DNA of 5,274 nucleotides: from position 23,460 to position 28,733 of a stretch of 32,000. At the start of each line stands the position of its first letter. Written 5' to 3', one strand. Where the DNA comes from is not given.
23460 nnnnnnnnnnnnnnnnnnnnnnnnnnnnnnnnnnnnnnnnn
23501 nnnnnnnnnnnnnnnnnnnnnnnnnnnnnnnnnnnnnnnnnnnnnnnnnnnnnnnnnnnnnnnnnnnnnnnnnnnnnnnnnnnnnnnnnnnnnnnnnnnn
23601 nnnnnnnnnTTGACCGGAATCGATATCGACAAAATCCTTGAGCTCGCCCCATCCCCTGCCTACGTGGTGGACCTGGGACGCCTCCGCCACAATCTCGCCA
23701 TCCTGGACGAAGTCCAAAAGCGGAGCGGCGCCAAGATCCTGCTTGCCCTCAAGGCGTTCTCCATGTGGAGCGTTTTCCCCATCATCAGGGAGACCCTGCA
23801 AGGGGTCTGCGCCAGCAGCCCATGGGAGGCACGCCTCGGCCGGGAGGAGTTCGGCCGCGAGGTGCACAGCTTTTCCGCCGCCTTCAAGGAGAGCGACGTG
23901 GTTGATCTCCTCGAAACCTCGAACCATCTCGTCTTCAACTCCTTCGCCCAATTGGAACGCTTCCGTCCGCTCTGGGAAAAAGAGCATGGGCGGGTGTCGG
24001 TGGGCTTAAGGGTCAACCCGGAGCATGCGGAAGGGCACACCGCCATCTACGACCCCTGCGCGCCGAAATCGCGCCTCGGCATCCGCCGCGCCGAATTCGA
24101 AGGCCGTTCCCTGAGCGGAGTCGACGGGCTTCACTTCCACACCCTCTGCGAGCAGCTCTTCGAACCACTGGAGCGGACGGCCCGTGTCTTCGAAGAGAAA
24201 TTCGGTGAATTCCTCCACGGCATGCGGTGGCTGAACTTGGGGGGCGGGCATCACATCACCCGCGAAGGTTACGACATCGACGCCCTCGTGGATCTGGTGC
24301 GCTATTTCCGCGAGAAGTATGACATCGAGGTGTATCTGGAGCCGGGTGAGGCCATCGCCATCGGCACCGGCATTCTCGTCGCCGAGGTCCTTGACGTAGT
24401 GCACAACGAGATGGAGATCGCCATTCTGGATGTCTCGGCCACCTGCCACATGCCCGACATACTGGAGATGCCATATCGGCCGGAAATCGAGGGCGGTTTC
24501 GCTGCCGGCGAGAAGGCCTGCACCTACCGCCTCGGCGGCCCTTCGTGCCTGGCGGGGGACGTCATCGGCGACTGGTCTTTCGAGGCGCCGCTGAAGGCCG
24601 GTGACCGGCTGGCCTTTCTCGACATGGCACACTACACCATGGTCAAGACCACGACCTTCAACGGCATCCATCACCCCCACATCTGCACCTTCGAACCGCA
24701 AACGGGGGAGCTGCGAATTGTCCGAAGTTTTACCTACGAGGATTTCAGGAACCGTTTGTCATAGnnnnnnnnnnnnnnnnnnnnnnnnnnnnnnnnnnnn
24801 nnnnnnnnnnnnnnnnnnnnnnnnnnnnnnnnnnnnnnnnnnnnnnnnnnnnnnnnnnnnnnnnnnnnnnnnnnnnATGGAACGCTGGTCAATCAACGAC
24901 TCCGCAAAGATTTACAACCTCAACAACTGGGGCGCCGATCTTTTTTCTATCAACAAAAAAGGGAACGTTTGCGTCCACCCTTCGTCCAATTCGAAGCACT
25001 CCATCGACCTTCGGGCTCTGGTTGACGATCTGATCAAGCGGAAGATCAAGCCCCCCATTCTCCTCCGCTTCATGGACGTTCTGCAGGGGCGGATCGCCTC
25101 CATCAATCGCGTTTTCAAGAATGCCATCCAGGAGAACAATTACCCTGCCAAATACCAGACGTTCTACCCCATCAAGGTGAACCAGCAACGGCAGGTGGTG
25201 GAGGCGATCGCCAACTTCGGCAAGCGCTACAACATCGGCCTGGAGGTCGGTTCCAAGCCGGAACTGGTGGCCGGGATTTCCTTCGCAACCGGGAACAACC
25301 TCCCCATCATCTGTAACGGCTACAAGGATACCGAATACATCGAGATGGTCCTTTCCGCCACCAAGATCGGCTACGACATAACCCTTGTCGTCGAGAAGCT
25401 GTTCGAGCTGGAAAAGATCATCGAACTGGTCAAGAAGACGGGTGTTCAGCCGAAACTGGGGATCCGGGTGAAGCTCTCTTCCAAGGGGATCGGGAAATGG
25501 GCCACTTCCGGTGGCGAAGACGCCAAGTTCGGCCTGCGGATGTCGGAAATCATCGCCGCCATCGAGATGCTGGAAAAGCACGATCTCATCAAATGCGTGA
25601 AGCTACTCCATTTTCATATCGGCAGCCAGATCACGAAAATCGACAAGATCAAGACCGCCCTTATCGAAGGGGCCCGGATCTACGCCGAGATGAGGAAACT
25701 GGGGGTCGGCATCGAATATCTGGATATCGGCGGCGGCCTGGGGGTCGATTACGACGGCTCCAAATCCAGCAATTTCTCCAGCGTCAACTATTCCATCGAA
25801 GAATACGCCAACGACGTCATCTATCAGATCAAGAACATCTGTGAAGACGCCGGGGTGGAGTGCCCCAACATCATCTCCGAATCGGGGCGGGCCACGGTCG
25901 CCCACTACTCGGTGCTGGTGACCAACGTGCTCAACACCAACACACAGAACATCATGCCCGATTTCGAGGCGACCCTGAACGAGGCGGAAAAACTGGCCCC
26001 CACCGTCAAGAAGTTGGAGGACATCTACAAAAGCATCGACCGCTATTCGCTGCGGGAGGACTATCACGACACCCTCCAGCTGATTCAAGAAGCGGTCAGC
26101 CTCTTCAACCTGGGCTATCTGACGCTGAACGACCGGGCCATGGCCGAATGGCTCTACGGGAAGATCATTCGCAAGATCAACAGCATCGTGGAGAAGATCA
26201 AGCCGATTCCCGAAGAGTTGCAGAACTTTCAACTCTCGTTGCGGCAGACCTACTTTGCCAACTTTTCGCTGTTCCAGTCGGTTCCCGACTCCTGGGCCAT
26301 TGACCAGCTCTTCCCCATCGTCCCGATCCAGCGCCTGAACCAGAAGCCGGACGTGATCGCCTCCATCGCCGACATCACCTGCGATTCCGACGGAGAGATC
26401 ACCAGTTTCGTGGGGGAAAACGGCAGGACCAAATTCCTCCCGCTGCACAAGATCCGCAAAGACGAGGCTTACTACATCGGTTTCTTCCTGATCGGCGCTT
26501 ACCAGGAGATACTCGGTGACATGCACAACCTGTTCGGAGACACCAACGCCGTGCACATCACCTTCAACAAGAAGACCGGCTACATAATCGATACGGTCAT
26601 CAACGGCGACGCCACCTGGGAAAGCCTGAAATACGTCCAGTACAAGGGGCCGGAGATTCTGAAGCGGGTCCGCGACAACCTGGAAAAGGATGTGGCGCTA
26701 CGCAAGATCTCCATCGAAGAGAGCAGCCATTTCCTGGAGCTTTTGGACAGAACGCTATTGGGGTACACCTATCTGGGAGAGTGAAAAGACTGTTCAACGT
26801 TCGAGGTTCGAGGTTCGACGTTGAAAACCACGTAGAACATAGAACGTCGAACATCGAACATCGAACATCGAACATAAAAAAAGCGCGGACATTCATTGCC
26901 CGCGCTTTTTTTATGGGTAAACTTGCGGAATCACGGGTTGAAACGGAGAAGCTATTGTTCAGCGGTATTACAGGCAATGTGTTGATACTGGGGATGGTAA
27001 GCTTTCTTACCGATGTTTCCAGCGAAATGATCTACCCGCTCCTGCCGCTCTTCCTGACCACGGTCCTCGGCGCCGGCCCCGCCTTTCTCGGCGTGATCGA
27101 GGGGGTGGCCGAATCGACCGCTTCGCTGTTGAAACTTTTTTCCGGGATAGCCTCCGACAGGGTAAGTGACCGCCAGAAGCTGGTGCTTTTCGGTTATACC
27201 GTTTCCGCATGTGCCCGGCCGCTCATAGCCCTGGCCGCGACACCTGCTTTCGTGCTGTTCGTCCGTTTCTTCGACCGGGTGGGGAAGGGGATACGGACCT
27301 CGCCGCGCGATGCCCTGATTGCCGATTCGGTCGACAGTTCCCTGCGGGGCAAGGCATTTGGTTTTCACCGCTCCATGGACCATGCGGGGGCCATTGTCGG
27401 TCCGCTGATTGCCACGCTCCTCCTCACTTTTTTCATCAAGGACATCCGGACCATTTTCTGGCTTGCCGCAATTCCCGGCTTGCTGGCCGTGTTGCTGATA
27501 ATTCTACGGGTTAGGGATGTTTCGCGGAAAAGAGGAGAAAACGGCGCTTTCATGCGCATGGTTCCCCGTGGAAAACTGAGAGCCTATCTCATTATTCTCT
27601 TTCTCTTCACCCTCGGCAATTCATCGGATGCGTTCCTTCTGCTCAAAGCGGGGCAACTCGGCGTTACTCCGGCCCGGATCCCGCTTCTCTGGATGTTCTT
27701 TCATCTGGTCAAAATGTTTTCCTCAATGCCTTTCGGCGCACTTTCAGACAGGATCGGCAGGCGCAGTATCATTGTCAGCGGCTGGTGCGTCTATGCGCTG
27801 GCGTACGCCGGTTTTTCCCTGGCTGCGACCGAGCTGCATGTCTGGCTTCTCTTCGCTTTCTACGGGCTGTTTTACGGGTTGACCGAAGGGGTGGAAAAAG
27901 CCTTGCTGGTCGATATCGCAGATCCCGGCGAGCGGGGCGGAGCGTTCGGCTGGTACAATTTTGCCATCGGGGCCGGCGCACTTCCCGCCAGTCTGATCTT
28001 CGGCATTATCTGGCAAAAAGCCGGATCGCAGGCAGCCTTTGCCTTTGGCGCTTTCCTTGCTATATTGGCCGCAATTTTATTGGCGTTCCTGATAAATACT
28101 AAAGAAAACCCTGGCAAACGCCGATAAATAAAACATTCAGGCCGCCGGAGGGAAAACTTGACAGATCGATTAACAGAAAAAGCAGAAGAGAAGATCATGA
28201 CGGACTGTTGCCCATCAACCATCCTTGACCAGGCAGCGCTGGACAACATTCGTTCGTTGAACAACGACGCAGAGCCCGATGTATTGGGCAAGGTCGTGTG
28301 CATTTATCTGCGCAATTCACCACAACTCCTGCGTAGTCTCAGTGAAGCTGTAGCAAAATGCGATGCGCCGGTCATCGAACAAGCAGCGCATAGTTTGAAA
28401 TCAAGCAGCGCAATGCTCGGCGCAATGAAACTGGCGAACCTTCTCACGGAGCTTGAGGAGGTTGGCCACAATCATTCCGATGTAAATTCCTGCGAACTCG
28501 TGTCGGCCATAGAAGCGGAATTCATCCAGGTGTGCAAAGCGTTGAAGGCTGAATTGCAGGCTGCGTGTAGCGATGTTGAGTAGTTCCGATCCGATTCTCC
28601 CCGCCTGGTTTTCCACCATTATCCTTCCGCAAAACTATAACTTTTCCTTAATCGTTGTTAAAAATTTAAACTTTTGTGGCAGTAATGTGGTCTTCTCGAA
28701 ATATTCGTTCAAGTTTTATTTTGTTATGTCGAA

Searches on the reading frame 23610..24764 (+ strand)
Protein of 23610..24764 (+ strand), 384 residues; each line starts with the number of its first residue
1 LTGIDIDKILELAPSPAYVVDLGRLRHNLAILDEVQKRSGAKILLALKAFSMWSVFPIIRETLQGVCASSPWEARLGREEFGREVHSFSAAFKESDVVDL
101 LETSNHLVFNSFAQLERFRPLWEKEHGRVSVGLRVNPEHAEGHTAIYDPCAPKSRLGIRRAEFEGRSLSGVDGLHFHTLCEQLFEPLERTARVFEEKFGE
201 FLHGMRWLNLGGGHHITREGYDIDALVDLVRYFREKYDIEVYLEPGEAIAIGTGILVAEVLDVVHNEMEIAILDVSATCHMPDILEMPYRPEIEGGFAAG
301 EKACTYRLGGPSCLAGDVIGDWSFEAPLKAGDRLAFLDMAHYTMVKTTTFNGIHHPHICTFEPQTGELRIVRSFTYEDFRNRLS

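Call 6: search_protein_families(library=pfam, proteins=[window:23610-24764:+])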
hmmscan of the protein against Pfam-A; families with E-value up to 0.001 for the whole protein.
window:23610-24764:+ (384 aa): 2 families
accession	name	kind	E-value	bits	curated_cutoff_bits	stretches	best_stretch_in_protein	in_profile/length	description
PF00278.28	Orn_DAP_Arg_deC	-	7.1e-13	49.1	23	1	130-339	5-94/95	Pyridoxal-dependent decarboxylase, C-terminal sheet domain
PF01168.26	Ala_racemase_N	-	7.3e-05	23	24.1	1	20-136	1-121/220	Alanine racemase, N-terminal domain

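Call 48: search_protein_families(library=ncbifam, proteins=[window:23610-24764:+], max_evalue=0.00001)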
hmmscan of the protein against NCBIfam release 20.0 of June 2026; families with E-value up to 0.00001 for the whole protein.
window:23610-24764:+ (384 aa): 4 families
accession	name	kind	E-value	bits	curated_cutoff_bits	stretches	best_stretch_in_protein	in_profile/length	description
TIGR01047.1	nspC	equivalog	1.9e-149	497.3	409.05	1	14-383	2-380/380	carboxynorspermidine decarboxylase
TIGR01048.1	lysA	equivalog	7.9e-15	54.3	297.9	1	3-368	13-402/417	diaminopimelate decarboxylase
NF052544.1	OrLyDeCDokD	equivalog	5.1e-09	35.2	700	0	2-196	29-234/461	ornithine/lysine decarboxylase DokD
NF006515.0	PRK08961.1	equivalog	6.2e-08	31.1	802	1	15-352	503-850/861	bifunctional aspartate kinase/diaminopimelate decarboxylase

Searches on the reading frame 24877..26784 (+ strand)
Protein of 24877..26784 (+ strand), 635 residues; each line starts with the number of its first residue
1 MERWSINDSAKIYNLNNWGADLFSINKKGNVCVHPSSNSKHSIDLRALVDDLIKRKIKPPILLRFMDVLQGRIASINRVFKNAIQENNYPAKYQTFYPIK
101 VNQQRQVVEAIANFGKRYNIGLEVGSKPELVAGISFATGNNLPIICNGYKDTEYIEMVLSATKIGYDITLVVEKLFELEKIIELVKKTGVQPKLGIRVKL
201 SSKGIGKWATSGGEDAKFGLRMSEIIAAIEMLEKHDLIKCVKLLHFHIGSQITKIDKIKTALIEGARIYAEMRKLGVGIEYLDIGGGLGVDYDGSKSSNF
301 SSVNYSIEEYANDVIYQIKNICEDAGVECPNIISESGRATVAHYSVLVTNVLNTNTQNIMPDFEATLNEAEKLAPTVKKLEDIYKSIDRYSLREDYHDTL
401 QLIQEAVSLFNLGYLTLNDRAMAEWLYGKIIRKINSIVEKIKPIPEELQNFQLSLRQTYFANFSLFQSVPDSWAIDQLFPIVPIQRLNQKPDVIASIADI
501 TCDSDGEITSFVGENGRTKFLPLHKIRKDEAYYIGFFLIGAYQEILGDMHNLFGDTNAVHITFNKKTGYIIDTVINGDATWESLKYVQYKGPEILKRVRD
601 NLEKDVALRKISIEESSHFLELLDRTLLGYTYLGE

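Call 6: search_protein_families(library=pfam, proteins=[window:24877-26784:+])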
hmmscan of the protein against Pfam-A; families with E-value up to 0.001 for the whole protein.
window:24877-26784:+ (635 aa): 3 families
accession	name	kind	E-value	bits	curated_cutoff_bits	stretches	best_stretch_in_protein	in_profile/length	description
PF02784.22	Orn_Arg_deC_N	-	9.7e-42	143.5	23.4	1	75-342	3-247/247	Pyridoxal-dependent decarboxylase, pyridoxal binding domain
PF17810.6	Arg_decarb_HB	-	1.3e-18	67.5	23.3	1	372-449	3-81/84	Arginine decarboxylase helical bundle domain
PF17944.6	Arg_decarbox_C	-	2.7e-08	34.7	23.3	1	584-633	5-51/51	Arginine decarboxylase C-terminal helical extension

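Call 48: search_protein_families(library=ncbifam, proteins=[window:24877-26784:+], max_evalue=0.00001)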
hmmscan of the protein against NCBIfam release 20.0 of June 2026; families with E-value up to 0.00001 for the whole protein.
window:24877-26784:+ (635 aa): 6 families
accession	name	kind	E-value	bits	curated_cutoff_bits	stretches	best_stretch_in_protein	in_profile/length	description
TIGR01273.1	speA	equivalog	1.4e-264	879.4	624.1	1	4-633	1-623/624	arginine decarboxylase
NF003763.0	PRK05354.1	equivalog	1.5e-259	862.9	369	1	1-634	6-634/636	biosynthetic arginine decarboxylase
TIGR01048.1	lysA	equivalog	1.8e-32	112.4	297.9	1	56-354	22-296/417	diaminopimelate decarboxylase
TIGR03099.1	dCO2ase_PEP1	hypoth_equivalog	1.3e-16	60.6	478.45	1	87-354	44-293/398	pyridoxal-dependent decarboxylase, exosortase A system-associated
NF006515.0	PRK08961.1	equivalog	2.1e-11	42.6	802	1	93-352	527-758/861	bifunctional aspartate kinase/diaminopimelate decarboxylase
NF052544.1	OrLyDeCDokD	equivalog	2.5e-11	42.8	700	1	92-358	68-326/461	ornithine/lysine decarboxylase DokD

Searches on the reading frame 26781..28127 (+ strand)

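Call 73: search_protein_families(library=pfam, proteins=[window:26781-28127:+], max_evalue=0.001)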
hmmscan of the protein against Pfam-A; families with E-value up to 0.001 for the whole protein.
window:26781-28127:+ (448 aa): 4 families
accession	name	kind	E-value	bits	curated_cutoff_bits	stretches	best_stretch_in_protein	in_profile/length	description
PF07690.21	MFS_1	-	2.4e-44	152.1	33.4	2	72-282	3-220/347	Major Facilitator Superfamily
PF00083.30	Sugar_tr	-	5.6e-08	32.5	22.3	1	302-437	50-191/452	Sugar (and other) transporter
PF12832.13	MFS_1_like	-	2.1e-05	24.2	25.2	0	292-368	28-105/373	MFS_1 like family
PF00854.27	PTR2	-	0.00038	19.9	27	1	379-435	63-119/392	POT family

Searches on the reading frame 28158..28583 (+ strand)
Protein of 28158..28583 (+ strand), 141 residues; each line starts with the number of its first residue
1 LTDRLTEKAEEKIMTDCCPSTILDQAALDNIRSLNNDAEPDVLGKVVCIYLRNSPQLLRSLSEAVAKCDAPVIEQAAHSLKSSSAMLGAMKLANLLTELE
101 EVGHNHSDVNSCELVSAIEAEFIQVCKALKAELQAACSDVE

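Call 73: search_protein_families(library=pfam, proteins=[window:28158-28583:+], max_evalue=0.001)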
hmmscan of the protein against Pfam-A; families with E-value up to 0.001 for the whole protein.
window:28158-28583:+ (141 aa): 1 family
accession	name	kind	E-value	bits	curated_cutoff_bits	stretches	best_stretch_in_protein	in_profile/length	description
PF01627.28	Hpt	-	1e-11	45.3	24.6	1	47-128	3-73/84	Hpt domain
